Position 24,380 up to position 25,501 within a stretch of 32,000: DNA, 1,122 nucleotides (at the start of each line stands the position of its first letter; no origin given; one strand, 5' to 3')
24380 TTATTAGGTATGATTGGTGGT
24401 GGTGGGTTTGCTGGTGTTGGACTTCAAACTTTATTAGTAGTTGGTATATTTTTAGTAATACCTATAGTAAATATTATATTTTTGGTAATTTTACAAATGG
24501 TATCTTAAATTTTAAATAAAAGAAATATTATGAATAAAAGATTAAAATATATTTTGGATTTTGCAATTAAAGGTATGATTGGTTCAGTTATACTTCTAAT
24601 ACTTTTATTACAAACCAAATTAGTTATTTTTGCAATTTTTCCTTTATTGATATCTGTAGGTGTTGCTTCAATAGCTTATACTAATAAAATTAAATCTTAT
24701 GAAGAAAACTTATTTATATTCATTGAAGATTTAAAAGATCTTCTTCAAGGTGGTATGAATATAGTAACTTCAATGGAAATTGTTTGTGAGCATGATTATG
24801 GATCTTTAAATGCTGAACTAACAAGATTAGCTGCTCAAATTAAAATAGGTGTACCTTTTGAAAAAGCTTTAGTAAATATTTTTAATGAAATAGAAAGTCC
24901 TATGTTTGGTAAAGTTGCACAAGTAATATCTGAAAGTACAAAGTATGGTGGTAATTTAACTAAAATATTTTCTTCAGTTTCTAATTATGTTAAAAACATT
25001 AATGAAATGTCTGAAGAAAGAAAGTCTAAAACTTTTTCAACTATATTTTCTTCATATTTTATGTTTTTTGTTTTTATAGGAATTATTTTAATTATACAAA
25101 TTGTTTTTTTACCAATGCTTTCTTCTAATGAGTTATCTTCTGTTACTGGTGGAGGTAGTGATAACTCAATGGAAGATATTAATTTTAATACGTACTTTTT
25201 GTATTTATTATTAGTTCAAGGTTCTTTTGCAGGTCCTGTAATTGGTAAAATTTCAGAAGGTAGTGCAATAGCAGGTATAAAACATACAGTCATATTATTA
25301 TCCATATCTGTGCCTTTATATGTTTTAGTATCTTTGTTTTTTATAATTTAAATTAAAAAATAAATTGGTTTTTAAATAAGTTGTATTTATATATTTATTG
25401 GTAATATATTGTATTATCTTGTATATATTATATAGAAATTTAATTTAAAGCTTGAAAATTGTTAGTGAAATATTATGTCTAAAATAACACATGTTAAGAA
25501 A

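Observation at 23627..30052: Bipartite type IV pilus-like locus with two pilin classes and no motor ATPase or prepilin peptidase in reach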

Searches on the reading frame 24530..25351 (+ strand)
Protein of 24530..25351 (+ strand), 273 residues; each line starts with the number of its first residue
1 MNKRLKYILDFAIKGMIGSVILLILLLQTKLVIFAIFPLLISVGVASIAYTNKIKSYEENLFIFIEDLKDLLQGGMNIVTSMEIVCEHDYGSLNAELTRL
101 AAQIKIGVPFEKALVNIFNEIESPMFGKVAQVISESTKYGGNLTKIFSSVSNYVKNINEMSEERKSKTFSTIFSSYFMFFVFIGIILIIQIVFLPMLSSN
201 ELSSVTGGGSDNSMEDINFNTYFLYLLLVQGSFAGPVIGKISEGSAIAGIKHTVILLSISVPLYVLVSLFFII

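Call 4: search_protein_families(library=pfam, max_evalue=1, proteins=[window:24530-25351:+])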
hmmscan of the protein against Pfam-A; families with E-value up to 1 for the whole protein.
window:24530-25351:+ (273 aa): 5 families
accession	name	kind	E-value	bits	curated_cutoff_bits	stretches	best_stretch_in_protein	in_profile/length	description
PF00482.28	T2SSF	-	1.4e-18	67.4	25.2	1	64-189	1-123/125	Type II secretion system (T2SS), protein F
PF03631.20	Virul_fac_BrkB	-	0.011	15.9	33.7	1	148-231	89-174/259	Virulence factor BrkB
PF08542.16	Rep_fac_C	-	0.014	16.2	23.6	1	113-172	5-65/88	Replication factor C C-terminal domain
PF01616.22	Orbi_NS3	-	0.094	12.7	27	1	25-101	80-155/179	Orbivirus NS3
PF09753.14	Use1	-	0.19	11.8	38.3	1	162-191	213-242/243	Membrane fusion protein Use1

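Call 5: search_protein_families(library=ncbifam, max_evalue=1, proteins=[window:24530-25351:+])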
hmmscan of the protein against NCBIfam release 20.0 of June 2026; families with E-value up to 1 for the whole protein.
window:24530-25351:+ (273 aa): 7 families
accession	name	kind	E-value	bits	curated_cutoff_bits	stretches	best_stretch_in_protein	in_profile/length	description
NF004705.1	PRK06041.1-3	equivalog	3.9e-16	59.1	400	1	4-259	190-446/465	archaellar assembly protein ArlJ/FlaJ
NF004704.2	PRK06041.1-2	equivalog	5.7e-11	41.8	550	1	15-260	287-539/555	archaellar assembly protein ArlJ/FlaJ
NF004703.2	PRK06041.1-1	equivalog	1.7e-07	30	570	1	15-194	237-418/525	archaellar assembly protein ArlJ/FlaJ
NF007861.0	PRK10573.1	equivalog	2.2e-05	23.7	401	1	47-163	47-159/401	protein transport protein HofC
NF046075.1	UpsF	equivalog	0.0019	17.1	400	1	12-166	264-412/484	membrane pilin protein UpsF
TIGR01494.1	ATPase_P-type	subfamily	0.0039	15.7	62.3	1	123-192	88-158/478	HAD-IC family P-type ATPase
TIGR02120.1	GspF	equivalog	0.0063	15.8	424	1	58-192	62-188/401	type II secretion system inner membrane protein GspF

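Call 6: find_encoding_contigs(protein=window:24530-25351:+, flank=10000, max_places=10)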
Protein window:24530-25351:+ (273 aa): 9 contigs read that carry it; 9 places shown.
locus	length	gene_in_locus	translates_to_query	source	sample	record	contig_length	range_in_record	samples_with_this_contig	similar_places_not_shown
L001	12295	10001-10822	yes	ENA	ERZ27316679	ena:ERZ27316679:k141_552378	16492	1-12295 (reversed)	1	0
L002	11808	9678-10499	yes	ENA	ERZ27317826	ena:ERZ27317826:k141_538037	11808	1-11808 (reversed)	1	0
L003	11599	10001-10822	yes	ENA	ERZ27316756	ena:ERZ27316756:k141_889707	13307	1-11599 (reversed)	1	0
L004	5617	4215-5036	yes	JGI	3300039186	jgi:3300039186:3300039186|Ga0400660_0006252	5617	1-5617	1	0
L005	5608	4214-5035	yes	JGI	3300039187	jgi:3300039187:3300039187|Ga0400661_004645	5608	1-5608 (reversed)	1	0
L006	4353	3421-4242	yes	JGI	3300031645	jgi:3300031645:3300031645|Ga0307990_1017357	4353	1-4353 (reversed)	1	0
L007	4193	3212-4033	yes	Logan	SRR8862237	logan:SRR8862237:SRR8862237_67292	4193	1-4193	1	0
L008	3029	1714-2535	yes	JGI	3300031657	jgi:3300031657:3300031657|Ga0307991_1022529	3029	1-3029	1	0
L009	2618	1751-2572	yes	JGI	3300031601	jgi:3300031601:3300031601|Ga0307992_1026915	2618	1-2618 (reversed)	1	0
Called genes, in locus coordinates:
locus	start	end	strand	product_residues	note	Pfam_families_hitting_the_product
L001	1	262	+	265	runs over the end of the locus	PF05670:NFACT-R_1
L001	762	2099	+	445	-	PF13173:AAA_14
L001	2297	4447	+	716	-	PF02359:CDC48_N, PF02933:CDC48_2, PF05496:RuvB_N (weak), PF00004:AAA, PF07724:AAA_2 (weak), PF17862:AAA_lid_3, PF00004:AAA, PF17862:AAA_lid_3, +16 more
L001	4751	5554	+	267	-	PF04055:Radical_SAM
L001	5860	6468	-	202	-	PF02163:Peptidase_M50 (faint)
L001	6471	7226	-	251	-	PF01026:TatD_DNase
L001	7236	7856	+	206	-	PF07669:Eco57I (weak), PF03848:TehB (weak), PF05175:MTS, PF13847:Methyltransf_31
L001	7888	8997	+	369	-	PF01926:MMR_HSR1, PF02421:FeoB_N (weak), PF02824:TGS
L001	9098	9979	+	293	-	PF00482:T2SSF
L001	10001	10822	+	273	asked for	PF00482:T2SSF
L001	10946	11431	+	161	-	-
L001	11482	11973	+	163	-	-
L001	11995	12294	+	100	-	?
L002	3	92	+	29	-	?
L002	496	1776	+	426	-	PF13173:AAA_14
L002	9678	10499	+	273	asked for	PF00482:T2SSF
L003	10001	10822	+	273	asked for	PF00482:T2SSF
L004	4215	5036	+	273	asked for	PF00482:T2SSF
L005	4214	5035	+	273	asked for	PF00482:T2SSF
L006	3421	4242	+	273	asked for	PF00482:T2SSF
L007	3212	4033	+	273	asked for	PF00482:T2SSF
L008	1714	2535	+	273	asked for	PF00482:T2SSF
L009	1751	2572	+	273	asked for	PF00482:T2SSF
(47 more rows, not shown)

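Call 10: find_homologous_proteins(query=window:24530-25351:+, max_evalue=0.00001)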
Query window:24530-25351:+ (273 aa): 64 proteins with E <= 0.00001 among 3646 candidates.
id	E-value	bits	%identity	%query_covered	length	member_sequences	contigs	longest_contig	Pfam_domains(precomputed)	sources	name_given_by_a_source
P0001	4.5e-163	559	100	100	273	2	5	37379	PF00482.29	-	-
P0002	2.3e-142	491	86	100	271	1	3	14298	PF00482.29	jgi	jgi:archaeal flagellar protein FlaJ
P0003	1.7e-123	429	72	100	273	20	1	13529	PF00482.29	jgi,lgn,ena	-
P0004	2.1e-123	429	74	100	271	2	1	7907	PF00482.29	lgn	-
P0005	6.3e-123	427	70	100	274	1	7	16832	PF00482.29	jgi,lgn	jgi:flagellar protein FlaJ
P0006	6.3e-123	427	74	100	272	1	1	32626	PF00482.29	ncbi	-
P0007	4.0e-122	425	72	100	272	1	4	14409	PF00482.29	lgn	-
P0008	8.4e-122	424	72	100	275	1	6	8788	PF00482.29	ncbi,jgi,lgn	jgi:archaeal flagellar protein FlaJ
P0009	4.4e-120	418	70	100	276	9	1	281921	PF00482.29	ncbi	-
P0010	6.4e-120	417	72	100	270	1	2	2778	PF00482.29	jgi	jgi:archaeal flagellar protein FlaJ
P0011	4.8e-118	411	68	100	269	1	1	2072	PF00482.29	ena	-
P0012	1.0e-115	404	69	100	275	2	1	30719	PF00482.29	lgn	-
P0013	2.2e-115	403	69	100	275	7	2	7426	PF00482.29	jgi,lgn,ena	-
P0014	2.7e-114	399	67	99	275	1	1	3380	PF00482.29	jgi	-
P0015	1.9e-113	396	65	100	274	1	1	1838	PF00482.29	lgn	-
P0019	3.4e-111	389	64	100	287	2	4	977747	PF00482.29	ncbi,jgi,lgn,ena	-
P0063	4.7e-25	107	30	81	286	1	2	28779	PF00482.29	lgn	-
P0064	8.5e-21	93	32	75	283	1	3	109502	PF00482.29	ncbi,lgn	-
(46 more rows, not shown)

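Call 11: find_encoding_contigs(protein=P0019, flank=10000, max_places=2)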
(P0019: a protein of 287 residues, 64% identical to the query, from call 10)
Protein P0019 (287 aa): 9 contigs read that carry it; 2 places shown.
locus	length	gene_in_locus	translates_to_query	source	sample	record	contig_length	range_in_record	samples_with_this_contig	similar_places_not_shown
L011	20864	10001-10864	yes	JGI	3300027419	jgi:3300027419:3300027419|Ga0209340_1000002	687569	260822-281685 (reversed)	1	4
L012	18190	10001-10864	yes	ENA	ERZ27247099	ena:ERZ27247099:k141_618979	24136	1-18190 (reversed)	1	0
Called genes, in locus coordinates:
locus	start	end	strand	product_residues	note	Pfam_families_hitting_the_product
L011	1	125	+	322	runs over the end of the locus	PF08241:Methyltransf_11, PF13649:Methyltransf_25, PF13847:Methyltransf_31 (weak)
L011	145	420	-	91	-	PF00833:Ribosomal_S17e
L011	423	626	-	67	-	PF01192:RNA_pol_Rpb6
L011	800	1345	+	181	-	-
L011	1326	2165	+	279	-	PF05670:NFACT-R_1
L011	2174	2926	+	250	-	-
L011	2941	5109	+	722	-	PF02359:CDC48_N, PF02933:CDC48_2, PF00004:AAA, PF07724:AAA_2 (weak), PF07728:AAA_5 (weak), PF17862:AAA_lid_3, PF00004:AAA, PF17862:AAA_lid_3, +27 more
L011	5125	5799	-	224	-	-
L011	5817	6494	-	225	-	PF02163:Peptidase_M50 (faint)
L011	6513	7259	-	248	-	PF01026:TatD_DNase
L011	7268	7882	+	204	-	PF05175:MTS, PF07669:Eco57I (weak)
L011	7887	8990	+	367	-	PF01926:MMR_HSR1, PF02421:FeoB_N (faint), PF02824:TGS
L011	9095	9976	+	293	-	PF00482:T2SSF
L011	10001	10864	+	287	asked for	PF00482:T2SSF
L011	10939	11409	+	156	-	-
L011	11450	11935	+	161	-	-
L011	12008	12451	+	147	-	-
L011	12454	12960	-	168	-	PF02778:tRNA_int_endo_N, PF01974:tRNA_int_endo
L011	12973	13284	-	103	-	PF04010:DUF357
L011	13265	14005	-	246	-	PF00590:TP_methylase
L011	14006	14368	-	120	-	-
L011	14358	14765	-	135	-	-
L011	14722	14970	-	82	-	-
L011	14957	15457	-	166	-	-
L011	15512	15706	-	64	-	-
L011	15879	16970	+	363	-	PF01637:ATPase_2 (weak), PF13191:AAA_16 (faint), PF13401:AAA_22, PF24883:NPHP3_N (weak), PF00004:AAA, PF22703:Cdc6_lid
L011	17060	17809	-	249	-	PF00705:PCNA_N, PF04005:Hus1 (weak)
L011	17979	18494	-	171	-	PF13398:Peptidase_M50B (weak)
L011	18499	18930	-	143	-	-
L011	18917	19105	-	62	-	PF04021:Class_IIIsignal (weak)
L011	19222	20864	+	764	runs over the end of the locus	PF02463:SMC_N, PF13476:AAA_23, PF13555:AAA_29 (weak)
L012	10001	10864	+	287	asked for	PF00482:T2SSF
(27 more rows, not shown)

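Call 12: find_encoding_contigs(protein=P0009, flank=10000, max_places=2)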
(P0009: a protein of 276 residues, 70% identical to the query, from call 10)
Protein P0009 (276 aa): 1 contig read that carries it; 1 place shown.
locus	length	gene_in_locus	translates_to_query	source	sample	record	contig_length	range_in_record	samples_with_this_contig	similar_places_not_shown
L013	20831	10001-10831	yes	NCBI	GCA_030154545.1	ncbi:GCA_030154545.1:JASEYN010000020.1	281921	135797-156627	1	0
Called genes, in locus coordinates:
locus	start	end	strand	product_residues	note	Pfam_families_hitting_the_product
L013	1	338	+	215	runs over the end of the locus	PF01966:HD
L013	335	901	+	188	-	PF00300:His_Phos_1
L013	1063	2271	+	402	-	PF01637:ATPase_2 (weak), PF13191:AAA_16 (weak), PF13401:AAA_22, PF00004:AAA (weak), PF22606:Cdc6-ORC-like_ATPase_lid (weak), PF22703:Cdc6_lid, PF09079:WHD_Cdc6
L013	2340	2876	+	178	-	-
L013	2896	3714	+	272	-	PF05670:NFACT-R_1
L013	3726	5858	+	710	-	PF02359:CDC48_N, PF05496:RuvB_N (weak), PF00004:AAA, PF07724:AAA_2 (weak), PF13173:AAA_14 (weak), PF17862:AAA_lid_3, PF00004:AAA, PF17862:AAA_lid_3, +22 more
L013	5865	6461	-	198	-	PF02163:Peptidase_M50 (faint)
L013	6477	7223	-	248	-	PF01026:TatD_DNase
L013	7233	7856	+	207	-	PF05175:MTS, PF07669:Eco57I, PF13847:Methyltransf_31 (weak)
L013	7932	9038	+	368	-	PF01926:MMR_HSR1, PF02421:FeoB_N (weak), PF02824:TGS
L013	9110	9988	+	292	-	PF00482:T2SSF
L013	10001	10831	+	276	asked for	PF00482:T2SSF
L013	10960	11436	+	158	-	-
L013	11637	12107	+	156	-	-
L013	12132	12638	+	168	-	-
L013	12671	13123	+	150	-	-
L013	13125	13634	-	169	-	PF02778:tRNA_int_endo_N, PF01974:tRNA_int_endo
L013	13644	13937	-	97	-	PF04010:DUF357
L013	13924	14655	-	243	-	PF00590:TP_methylase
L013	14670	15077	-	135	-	-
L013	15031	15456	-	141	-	-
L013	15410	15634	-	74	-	-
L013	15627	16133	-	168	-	-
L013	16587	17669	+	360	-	PF01637:ATPase_2, PF13191:AAA_16, PF07693:KAP_NTPase (faint), PF13401:AAA_22, PF24883:NPHP3_N (weak), PF00004:AAA, PF22703:Cdc6_lid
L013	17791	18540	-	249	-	PF00705:PCNA_N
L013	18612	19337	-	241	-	-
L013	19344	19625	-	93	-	PF13656:RNA_pol_L_2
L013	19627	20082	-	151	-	-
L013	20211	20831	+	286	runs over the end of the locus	PF01944:SpoIIM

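Call 15: find_related_loci(query=A1, collection=genome_contigs, flank=10000)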
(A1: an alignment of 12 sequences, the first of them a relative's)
Query A1 (273 aa) in genome_contigs; peptide patterns used: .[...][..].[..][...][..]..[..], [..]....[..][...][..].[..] (x = any residue, [..] = any of these).
212 stretches matched a pattern; 116 encode a relative of the query (tblastn E <= 1e-3); the best 80 are kept; 80 distinct loci.
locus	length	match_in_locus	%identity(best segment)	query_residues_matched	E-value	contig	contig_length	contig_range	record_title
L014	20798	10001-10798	73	7-272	3e-124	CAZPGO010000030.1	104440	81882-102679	MAG TPA_asm: uncultured archaeon isolate SRP067234_co1_315 genome assembly, contig: k99_836542, whole genome shotgun seq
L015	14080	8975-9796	70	1-272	4e-124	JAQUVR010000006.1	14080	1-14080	MAG: Candidatus ainarchaeum sp. isolate STD2_171 NODE_16383_length_14080_cov_4.669103_Sandtown_D2, whole genome shotgun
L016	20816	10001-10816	68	1-272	2e-115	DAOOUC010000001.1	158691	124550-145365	MAG TPA_asm: archaeon isolate AMR_MDS_2477 NODE_90_length_158691_cov_7.952155, whole genome shotgun sequence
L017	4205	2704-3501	66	2-272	1e-113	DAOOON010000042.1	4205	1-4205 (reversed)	MAG TPA_asm: archaeon isolate AMR_MDS_2622 NODE_25040_length_4205_cov_23.801205, whole genome shotgun sequence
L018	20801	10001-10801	68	2-272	2e-112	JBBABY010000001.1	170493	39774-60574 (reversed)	MAG: archaeon isolate SO_2017_LW1_34 NODE_22_length_170493_cov_1.622730_LW64-88_2017, whole genome shotgun sequence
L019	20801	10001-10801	65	2-272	3e-112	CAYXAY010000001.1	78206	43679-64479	MAG TPA_asm: uncultured archaeon isolate SRP257756_co1_240 genome assembly, contig: NODE_122_length_78206_cov_9.773221,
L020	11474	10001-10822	63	1-272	9e-110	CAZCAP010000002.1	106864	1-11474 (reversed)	MAG TPA_asm: uncultured archaeon isolate SRP178699_co1_70 genome assembly, contig: NODE_106_length_106864_cov_43.945295,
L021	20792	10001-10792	65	4-272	1e-109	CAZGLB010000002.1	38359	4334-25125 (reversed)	MAG TPA_asm: uncultured archaeon isolate SRP263991_co7_50 genome assembly, contig: NODE_1230_length_38359_cov_205.470290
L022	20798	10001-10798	64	1-266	1e-106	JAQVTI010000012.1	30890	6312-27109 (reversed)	MAG: Candidatus ainarchaeum sp. isolate STF1_294 NODE_3134_length_30890_cov_5.383838_Sandtown_F1, whole genome shotgun s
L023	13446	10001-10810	62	1-268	6e-106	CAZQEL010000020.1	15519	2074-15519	MAG TPA_asm: uncultured archaeon isolate SRP191223_co1_16 genome assembly, contig: NODE_3892_length_15519_cov_7.747866,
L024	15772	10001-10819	60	1-272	2e-105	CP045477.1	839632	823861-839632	MAG: Candidatus Forterrea multitransposorum CG_2015-17_Forterrea_25_41 chromosome, complete genome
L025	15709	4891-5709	63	1-272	3e-105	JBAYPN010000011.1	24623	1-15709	MAG: archaeon isolate SO_2016_LW2_139 scaffold03547_LW138R_2016, whole genome shotgun sequence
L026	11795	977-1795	59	1-272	4e-105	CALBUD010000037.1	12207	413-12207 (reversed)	MAG TPA_asm: Candidatus Diapherotrites archaeon isolate SRR7299214_bin.7_CONCOCT_v1.1_MAG genome assembly, contig: ERZ78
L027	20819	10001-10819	61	1-272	2e-103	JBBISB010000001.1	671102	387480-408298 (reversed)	MAG: Candidatus Iainarchaeum archaeon isolate FAS170219_bin_363 NODE_1_length_671102_cov_21.388244, whole genome shotgun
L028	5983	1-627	70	65-272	2e-88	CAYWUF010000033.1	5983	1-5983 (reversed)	MAG TPA_asm: uncultured archaeon isolate SRP192927_co2_630 genome assembly, contig: NODE_30185_length_5983_cov_9.825574,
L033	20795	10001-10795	33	16-260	2e-34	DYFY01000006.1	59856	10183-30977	MAG TPA_asm: Candidatus Parvarchaeum sp. isolate BE2012_37_19 Afr_mines_BE2012_294_length_59856_cov_8_364927, whole geno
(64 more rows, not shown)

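Call 26: find_homologous_proteins(query=L033:6862-8382:+, max_evalue=1e-30)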
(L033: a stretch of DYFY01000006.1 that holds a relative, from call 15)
Query L033:6862-8382:+ (506 aa): 7577 proteins with E <= 1e-30 among 8000 candidates; the best 120 are listed.
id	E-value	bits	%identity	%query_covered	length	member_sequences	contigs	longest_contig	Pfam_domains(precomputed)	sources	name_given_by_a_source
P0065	0.0e+0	1135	100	100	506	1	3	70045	PF00437.27,PF27713.1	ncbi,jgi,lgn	-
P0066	7.2e-283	956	79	100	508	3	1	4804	PF00437.27,PF27713.1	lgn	-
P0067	3.0e-280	948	79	100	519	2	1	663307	PF00437.27,PF27713.1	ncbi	-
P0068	7.6e-276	933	79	100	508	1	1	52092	PF00437.27,PF27713.1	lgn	-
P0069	4.4e-269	911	76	100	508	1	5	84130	PF00437.27,PF27713.1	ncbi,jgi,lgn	jgi:flagellar protein FlaI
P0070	5.3e-269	911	74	100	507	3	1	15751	PF00437.27,PF27713.1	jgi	-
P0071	3.2e-268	908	74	97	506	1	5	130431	PF00437.27,PF27713.1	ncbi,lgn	-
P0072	7.3e-268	907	76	100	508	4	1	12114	PF00437.27,PF27713.1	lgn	-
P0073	8.6e-268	907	74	100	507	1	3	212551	PF00437.27,PF27713.1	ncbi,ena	ncbi:MAG: type II/IV secretion system ATPase subunit [Nanoarchaeota archaeon]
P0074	1.0e-267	907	74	100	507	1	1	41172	PF00437.27,PF27713.1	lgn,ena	-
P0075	1.6e-267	906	75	100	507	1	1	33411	PF00437.27,PF27713.1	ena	-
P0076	2.7e-267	905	75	100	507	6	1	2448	PF00437.27,PF27713.1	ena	-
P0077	3.7e-267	905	74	97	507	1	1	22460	PF00437.27,PF27713.1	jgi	jgi:flagellar protein FlaI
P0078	4.1e-267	905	74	100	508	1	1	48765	PF00437.27,PF27713.1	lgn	-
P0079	4.7e-267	904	75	100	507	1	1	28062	PF00437.27,PF27713.1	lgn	-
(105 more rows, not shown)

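Call 34: search_protein_representatives(protein=P0065)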
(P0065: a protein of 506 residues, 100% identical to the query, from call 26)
Query: 506 residues. Proteins with E-value up to 0.001 (for the whole library): 25138; up to 1e-10: 9975; up to 1e-30: 2442. The best 150 are listed.
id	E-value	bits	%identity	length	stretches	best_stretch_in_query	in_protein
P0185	8.1e-189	644.6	55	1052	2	3-290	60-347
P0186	1.1e-186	637.6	60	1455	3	10-290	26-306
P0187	9.2e-182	621.4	54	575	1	10-506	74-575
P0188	2.6e-181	619.9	53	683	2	4-375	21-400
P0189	7.3e-179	611.8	58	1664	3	219-505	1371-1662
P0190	1.7e-176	604.0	56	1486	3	4-201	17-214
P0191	9.6e-175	598.2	55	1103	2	219-504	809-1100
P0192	2.8e-174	596.7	56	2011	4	3-220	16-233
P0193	1.2e-171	588.0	49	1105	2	3-292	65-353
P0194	1.3e-171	587.8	56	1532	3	9-201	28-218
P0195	2.2e-171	587.1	48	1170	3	9-356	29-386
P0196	5.6e-169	579.2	51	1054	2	199-505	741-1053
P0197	3.2e-167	573.4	55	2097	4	285-505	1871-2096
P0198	1.2e-166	571.5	52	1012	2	10-354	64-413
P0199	1.2e-165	568.2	49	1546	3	3-220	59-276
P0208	1.5e-142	492.0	46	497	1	18-505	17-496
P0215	1.4e-138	478.9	47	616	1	20-504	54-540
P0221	1.4e-131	455.8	47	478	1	26-499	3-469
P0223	7.2e-131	453.5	44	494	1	11-493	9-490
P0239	1.1e-120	419.9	46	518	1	10-502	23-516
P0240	2.1e-120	419.0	44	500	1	24-504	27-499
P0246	3.6e-119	414.9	41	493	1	3-503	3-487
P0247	5.3e-119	414.4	41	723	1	23-502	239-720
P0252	1.7e-117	409.4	43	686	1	31-495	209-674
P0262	4.7e-115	401.4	42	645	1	31-498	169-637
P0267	1.7e-114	399.5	42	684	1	32-504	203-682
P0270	3.4e-114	398.5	44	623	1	41-502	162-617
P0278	1.5e-112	393.1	39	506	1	6-504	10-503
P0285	2.4e-110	385.8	45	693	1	25-479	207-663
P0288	4.6e-110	384.9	38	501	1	4-503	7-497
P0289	1.2e-109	383.6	42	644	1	32-502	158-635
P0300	3.5e-108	378.7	46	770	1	33-470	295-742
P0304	2.6e-107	375.8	39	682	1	18-502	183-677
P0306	3.0e-107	375.6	38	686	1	24-501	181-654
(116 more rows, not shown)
